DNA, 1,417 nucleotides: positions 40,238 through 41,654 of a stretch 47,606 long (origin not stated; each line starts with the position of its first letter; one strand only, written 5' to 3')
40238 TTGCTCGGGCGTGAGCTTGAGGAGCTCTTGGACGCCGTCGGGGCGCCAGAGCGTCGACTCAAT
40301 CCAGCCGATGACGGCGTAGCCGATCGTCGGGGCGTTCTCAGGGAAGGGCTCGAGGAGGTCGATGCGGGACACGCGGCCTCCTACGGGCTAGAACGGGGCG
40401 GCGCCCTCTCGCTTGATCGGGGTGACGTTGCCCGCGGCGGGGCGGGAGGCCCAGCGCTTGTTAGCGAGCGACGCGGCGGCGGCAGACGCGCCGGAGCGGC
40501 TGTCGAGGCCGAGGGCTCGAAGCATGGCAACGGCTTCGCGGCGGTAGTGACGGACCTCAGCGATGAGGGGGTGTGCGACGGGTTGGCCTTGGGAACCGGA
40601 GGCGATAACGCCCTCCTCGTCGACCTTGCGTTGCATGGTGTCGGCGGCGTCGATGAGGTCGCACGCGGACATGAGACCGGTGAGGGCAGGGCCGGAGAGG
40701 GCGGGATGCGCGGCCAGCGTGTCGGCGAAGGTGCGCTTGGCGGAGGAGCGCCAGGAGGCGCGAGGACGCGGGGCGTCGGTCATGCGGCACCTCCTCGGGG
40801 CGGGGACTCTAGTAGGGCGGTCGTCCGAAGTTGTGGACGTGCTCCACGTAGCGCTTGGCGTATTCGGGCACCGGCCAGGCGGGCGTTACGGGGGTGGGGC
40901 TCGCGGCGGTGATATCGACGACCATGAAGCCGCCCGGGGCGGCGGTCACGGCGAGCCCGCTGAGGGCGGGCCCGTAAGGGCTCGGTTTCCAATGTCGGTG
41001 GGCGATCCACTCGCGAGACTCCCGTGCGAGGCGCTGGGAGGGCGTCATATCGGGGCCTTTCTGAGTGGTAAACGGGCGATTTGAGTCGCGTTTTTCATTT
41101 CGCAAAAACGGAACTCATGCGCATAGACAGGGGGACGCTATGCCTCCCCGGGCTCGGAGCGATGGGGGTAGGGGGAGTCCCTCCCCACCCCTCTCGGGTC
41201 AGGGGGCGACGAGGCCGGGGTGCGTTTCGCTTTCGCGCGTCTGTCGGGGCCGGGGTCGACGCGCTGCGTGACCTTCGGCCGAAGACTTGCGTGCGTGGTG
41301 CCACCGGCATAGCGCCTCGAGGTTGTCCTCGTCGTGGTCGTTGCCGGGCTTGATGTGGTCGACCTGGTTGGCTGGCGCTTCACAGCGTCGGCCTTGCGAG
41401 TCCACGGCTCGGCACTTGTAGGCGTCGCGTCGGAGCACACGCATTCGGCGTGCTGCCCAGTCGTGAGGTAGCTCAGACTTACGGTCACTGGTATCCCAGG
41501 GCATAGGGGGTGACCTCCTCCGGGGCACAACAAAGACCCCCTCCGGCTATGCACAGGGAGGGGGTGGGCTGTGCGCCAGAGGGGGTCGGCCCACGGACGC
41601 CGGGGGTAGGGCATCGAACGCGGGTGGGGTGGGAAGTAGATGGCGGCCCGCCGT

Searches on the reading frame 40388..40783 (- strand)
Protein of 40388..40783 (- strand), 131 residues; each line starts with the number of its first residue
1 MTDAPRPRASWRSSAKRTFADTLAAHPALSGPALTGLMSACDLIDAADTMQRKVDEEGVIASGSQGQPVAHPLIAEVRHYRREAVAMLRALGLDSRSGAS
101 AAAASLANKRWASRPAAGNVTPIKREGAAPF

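Call 26: search_protein_families(library=pfam, proteins=[window:40388-40783:-], max_evalue=0.01)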
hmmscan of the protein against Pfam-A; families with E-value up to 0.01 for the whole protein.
window:40388-40783:- (131 aa): 1 family
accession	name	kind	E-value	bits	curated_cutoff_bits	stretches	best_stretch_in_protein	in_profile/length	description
PF05119.17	Terminase_4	-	2.2e-07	31.7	24.7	1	22-102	11-92/98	Phage terminase, small subunit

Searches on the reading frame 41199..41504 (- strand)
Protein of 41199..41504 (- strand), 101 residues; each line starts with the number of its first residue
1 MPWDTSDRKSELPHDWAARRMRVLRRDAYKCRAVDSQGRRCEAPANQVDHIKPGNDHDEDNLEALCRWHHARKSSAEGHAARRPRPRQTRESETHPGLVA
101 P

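Call 26: search_protein_families(library=pfam, proteins=[window:41199-41504:-], max_evalue=0.01)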
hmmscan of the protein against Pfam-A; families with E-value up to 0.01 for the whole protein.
window:41199-41504:- (101 aa): 1 family
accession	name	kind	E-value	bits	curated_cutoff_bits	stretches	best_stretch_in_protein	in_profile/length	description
PF01844.29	HNH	-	0.00026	21.5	21.4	1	44-73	12-44/47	HNH endonuclease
